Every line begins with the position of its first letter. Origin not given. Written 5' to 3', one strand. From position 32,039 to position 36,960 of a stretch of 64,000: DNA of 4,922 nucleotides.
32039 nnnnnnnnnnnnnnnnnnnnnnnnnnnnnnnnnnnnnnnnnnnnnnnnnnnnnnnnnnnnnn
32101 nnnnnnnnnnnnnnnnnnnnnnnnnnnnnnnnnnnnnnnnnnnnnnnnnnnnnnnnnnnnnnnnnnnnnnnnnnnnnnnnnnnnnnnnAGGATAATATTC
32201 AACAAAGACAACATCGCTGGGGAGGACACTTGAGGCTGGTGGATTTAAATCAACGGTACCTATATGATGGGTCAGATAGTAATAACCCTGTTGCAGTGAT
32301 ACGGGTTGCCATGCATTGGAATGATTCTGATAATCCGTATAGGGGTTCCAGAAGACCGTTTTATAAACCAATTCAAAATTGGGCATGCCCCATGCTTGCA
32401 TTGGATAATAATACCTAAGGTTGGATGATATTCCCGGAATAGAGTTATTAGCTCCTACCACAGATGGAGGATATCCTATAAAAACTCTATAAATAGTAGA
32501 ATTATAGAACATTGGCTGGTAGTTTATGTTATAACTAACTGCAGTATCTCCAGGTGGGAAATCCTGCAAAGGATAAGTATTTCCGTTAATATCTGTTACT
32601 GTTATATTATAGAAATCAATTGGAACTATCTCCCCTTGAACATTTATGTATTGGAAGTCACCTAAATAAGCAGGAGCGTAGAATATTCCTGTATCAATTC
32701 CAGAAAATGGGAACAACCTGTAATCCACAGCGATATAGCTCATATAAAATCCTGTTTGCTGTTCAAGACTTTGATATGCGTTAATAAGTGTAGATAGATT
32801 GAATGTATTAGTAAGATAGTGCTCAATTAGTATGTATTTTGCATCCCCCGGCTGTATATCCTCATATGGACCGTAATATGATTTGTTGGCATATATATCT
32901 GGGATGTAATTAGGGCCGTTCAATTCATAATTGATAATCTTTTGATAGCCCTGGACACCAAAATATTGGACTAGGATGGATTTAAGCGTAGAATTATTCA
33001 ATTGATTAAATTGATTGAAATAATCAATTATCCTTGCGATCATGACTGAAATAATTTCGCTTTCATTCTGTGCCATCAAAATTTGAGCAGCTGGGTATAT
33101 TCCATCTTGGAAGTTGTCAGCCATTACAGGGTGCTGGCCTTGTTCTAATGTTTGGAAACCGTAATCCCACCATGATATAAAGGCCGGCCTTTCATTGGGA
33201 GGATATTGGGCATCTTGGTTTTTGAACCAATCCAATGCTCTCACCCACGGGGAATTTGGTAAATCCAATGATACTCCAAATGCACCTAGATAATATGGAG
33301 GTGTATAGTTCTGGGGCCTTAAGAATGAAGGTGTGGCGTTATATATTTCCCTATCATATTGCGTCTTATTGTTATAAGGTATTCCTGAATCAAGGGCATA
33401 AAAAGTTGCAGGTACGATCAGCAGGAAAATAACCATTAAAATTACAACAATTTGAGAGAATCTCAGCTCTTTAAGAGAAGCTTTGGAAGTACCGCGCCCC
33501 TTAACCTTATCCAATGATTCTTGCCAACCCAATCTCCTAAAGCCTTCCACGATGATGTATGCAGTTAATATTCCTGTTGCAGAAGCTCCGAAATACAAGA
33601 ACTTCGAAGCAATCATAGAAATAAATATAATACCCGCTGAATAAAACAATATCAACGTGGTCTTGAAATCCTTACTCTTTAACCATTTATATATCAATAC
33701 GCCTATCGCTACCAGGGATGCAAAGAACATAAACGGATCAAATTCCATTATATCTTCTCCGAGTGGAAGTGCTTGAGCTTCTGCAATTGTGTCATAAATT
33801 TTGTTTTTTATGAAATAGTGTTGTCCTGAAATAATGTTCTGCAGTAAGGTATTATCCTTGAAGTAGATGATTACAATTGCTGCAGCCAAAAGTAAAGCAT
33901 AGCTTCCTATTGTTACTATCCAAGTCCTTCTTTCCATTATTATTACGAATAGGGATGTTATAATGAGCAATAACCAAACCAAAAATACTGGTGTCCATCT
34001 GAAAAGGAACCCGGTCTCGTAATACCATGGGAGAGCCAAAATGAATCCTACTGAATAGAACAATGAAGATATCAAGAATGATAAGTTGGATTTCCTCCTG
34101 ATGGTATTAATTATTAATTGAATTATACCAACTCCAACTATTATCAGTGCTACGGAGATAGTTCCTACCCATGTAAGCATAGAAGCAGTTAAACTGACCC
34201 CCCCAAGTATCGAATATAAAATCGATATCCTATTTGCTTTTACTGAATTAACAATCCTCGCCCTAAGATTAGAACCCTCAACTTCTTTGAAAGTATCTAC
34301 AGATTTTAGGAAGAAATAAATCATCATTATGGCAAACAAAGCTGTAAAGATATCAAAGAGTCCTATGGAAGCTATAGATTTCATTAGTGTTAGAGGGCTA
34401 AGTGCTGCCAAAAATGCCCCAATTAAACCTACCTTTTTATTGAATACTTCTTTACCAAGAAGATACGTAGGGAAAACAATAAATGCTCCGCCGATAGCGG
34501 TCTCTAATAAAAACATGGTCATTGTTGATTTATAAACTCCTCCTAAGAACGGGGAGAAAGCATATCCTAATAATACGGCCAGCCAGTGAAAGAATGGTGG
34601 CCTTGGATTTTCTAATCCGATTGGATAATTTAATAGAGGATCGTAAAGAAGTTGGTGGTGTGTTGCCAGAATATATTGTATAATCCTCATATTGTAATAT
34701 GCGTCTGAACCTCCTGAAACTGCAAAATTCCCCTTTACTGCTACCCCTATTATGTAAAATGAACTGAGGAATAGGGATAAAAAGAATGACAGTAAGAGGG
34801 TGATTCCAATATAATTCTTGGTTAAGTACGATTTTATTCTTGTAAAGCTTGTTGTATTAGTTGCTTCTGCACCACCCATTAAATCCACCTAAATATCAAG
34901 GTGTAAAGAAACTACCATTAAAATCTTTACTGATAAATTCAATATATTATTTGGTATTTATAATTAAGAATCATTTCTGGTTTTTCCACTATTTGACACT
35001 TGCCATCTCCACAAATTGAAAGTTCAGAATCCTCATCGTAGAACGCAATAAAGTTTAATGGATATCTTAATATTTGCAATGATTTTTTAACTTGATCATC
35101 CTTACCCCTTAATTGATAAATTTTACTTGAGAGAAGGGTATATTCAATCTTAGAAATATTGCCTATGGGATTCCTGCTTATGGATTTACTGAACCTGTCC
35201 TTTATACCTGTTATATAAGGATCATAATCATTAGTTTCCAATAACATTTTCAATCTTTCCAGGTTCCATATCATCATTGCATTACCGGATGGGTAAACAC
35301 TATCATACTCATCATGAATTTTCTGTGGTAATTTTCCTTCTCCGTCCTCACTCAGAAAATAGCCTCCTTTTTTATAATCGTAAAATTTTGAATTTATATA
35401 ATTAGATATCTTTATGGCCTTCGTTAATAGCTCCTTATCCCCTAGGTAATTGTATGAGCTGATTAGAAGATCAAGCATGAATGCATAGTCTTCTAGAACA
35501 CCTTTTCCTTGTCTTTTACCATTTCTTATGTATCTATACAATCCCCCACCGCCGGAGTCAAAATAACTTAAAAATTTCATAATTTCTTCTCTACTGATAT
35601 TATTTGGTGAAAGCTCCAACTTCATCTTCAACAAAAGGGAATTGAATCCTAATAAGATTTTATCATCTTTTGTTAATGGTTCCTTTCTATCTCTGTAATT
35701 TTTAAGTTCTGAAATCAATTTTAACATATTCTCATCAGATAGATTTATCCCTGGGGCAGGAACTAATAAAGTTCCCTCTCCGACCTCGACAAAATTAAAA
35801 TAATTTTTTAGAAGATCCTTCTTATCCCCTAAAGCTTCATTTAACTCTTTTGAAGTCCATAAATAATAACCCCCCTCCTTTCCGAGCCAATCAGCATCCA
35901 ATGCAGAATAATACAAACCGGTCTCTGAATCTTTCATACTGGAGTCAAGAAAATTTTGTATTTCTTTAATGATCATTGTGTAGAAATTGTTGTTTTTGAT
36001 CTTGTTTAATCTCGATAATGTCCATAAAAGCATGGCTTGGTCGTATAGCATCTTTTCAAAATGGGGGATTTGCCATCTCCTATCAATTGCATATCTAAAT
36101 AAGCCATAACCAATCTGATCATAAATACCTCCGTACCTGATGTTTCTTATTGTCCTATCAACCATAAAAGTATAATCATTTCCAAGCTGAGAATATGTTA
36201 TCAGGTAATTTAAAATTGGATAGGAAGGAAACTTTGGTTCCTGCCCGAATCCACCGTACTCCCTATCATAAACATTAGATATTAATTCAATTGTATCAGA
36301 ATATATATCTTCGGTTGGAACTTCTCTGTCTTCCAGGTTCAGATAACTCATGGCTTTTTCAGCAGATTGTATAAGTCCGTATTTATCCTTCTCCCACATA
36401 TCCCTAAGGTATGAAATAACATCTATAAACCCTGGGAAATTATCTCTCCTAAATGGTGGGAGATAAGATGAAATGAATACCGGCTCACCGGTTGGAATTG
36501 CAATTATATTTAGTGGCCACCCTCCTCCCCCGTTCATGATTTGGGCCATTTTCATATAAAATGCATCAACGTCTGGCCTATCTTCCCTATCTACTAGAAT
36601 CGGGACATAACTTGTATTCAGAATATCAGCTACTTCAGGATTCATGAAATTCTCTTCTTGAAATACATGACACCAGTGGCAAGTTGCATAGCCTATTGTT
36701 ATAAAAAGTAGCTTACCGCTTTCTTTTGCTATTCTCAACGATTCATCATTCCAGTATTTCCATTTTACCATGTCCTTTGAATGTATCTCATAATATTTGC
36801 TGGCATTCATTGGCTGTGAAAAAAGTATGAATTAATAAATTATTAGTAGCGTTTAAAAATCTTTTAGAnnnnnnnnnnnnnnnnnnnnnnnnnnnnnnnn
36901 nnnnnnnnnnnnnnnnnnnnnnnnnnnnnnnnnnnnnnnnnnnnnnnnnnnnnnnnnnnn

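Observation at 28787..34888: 2033-aa AglB/STT3 oligosaccharyltransferase fused to a ~1100-aa sequon-saturated beta-sandwich array with its own C-terminal membrane anchor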

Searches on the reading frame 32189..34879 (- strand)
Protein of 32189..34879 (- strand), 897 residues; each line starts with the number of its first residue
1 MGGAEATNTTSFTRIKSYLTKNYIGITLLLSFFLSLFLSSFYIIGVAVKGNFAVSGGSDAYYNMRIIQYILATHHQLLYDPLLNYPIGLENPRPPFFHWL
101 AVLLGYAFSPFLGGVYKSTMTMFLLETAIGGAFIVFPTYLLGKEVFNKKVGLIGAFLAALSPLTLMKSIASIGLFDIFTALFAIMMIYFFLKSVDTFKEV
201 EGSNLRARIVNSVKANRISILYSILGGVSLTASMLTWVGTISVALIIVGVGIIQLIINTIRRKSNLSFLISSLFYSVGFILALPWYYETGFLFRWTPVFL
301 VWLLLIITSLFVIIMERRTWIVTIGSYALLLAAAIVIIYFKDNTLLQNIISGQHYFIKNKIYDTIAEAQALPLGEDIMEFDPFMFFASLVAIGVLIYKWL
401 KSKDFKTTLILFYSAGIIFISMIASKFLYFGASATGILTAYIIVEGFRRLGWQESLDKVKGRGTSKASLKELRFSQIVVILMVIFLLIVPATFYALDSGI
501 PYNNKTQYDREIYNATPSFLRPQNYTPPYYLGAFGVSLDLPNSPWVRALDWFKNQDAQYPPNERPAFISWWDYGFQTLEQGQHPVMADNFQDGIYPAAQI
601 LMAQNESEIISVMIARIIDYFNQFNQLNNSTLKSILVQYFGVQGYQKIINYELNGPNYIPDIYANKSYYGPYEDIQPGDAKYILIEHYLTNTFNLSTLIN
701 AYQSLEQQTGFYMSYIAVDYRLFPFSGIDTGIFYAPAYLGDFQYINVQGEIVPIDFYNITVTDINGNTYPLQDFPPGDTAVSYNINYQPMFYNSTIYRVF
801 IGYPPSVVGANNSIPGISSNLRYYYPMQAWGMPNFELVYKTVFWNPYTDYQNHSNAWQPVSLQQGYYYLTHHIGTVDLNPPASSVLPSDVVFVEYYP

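Call 93: search_protein_representatives(protein=window:32189-34879:-)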
Query: 897 residues. Proteins with E-value up to 0.001 (for the whole library): 777; up to 1e-10: 477; up to 1e-30: 260. The best 150 are listed.
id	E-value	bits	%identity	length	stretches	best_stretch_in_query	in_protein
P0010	0.0e+00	1347.8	66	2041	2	20-897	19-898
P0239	3.2e-289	978.6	62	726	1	11-724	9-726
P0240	1.8e-215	734.6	42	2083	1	21-896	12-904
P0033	2.2e-207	707.8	45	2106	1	25-897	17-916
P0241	1.4e-196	672.1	41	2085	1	26-896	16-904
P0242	7.3e-186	636.6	39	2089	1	29-897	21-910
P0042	1.0e-173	596.4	39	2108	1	23-897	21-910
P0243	2.3e-171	588.6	37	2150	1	21-896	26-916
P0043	6.4e-171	587.2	39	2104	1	14-897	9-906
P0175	3.7e-170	584.7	37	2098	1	8-897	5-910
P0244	3.9e-169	581.3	37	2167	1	24-896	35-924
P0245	8.5e-168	576.8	36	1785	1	18-896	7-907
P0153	3.0e-167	575.0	39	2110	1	24-897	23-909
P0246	4.6e-167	574.4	37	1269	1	21-896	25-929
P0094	9.8e-165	566.7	38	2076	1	18-897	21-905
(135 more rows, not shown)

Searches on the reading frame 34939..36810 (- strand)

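Call 10: search_protein_families(library=pfam, proteins=[window:34939-36810:-], max_evalue=0.001)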
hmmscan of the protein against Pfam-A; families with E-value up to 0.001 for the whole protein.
window:34939-36810:- (623 aa): 2 families
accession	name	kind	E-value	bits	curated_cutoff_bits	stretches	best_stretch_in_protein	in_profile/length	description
PF03190.21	Thioredox_DsbH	-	9e-53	179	27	1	3-157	8-162/163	Protein of unknown function, DUF255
PF13899.12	Thioredoxin_7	-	3.9e-05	24.1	27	1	17-78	2-63/83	Thioredoxin-like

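Call 55: search_protein_families(library=ncbifam, proteins=[window:34939-36810:-], max_evalue=1)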
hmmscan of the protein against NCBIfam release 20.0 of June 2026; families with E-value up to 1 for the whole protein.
window:34939-36810:- (623 aa): 4 families
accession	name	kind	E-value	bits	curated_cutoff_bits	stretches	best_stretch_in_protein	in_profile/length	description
NF045694.1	seleno_TsoB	exception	0.044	11.8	805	1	14-74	456-516/572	rhodanese/DsbD fusion-like selenoprotein TsoB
NF052547.1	AcylGsamEpipAGE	equivalog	0.047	12.7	600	0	236-302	30-97/384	n-acyl-d-glucosamine 2-epimerase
NF041199.1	trx7_PDZ_seleno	equivalog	0.051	12.5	300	1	17-84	3-71/390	Trx7/PDZ domain-containing (seleno)protein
NF041383.1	Trx_VPGUxxT_two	exception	0.19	11.4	275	1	15-74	5-65/287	VPGUxxT family thioredoxin-like (seleno)protein, type 2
